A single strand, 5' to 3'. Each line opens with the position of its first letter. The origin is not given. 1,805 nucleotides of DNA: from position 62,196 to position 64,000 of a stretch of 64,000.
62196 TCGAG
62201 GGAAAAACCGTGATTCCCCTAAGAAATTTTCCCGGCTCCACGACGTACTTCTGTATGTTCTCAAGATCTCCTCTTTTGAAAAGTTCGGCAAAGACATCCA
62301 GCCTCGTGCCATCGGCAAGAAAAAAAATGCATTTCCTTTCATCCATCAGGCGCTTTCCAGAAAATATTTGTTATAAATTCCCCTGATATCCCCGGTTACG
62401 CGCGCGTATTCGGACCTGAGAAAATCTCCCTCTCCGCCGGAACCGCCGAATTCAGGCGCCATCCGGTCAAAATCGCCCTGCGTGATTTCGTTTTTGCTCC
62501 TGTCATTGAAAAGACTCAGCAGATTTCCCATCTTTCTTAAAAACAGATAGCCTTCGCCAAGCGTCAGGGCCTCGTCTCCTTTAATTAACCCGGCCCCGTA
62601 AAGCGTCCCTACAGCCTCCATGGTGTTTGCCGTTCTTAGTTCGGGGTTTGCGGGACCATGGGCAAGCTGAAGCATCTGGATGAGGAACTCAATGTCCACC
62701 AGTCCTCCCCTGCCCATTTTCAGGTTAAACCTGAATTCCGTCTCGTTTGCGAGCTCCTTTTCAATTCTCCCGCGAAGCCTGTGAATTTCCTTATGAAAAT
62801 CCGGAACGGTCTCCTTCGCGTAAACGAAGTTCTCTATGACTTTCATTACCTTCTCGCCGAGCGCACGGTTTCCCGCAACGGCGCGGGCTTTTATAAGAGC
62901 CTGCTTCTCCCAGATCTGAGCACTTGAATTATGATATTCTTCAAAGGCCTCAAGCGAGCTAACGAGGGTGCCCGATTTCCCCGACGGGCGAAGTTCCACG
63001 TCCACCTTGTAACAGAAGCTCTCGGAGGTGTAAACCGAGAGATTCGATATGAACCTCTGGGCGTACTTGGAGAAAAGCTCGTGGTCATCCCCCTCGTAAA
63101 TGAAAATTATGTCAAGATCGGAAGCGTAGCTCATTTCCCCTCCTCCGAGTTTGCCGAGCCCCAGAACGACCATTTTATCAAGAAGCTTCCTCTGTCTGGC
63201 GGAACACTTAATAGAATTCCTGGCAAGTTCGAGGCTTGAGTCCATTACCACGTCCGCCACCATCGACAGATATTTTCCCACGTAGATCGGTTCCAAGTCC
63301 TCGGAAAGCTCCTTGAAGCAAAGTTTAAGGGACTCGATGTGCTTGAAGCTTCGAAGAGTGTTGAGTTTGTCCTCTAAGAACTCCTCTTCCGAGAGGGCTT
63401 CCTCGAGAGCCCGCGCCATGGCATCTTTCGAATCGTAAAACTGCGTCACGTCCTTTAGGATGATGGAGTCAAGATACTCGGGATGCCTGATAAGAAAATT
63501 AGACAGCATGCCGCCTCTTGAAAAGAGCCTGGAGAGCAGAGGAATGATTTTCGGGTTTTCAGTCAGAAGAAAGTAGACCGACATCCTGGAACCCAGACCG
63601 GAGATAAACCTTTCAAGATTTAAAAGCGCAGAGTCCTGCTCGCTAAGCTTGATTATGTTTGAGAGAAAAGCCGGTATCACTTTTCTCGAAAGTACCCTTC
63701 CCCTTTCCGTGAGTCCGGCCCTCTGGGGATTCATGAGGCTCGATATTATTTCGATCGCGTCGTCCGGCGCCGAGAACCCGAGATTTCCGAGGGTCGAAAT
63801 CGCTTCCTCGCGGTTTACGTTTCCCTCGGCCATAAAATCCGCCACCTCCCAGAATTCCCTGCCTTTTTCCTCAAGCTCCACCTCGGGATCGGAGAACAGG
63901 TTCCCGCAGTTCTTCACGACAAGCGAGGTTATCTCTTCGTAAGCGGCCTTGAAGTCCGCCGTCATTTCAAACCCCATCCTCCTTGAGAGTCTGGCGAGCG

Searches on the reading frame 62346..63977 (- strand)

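Call 34: search_protein_families(library=pfam, proteins=[window:62346-63977:-], max_evalue=0.00001)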
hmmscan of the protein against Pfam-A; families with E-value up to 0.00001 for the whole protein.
window:62346-63977:- (543 aa): 2 families
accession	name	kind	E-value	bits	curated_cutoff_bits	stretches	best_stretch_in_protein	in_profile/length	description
PF03710.21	GlnE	-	8.1e-51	173.3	24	1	148-377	4-249/252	Glutamate-ammonia ligase adenylyltransferase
PF08335.16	GlnD_UR_UTase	-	8.6e-16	58.7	21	1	395-537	4-139/141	GlnD PII-uridylyltransferase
